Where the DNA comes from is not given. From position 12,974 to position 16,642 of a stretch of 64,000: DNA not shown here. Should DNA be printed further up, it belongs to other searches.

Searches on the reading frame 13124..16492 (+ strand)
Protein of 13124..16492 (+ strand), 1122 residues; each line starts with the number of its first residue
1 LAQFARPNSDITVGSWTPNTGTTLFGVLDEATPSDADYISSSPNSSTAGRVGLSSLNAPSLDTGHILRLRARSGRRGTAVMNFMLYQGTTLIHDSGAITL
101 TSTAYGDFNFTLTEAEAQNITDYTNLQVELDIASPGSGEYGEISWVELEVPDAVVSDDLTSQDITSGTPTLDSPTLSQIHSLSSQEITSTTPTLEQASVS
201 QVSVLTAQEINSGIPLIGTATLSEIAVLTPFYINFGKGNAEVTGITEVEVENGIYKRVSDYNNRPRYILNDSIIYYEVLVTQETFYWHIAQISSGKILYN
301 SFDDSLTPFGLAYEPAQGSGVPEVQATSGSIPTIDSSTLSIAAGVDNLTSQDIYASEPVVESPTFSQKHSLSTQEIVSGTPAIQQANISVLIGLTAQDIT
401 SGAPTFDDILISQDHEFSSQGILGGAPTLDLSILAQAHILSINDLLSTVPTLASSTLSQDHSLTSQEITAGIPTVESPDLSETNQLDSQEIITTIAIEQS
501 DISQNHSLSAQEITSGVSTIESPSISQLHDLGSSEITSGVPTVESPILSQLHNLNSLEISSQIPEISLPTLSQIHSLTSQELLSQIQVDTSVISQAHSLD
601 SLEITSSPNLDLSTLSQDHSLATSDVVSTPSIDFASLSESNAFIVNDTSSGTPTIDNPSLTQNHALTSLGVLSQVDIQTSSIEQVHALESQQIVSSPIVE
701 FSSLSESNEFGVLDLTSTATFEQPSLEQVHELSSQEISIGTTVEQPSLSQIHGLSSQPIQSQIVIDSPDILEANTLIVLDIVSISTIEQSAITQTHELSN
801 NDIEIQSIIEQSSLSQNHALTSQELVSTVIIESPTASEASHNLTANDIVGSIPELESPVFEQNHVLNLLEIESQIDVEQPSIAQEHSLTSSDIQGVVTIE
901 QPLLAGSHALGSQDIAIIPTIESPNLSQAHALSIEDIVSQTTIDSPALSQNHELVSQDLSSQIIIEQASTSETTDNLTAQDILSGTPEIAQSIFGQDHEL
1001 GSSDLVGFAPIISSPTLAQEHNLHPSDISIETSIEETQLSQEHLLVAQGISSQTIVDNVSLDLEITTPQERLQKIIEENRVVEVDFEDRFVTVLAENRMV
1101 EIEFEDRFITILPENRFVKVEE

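Call 9: search_protein_families(library=pfam, proteins=[window:13124-16492:+])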
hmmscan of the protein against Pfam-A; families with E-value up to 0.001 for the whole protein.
window:13124-16492:+ (1122 aa): 1 family
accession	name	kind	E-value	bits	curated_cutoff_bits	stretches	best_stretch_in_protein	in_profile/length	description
PF13306.12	LRR_5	-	0.00019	21.8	27.7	1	505-607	10-111/127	BspA type Leucine rich repeat region (6 copies)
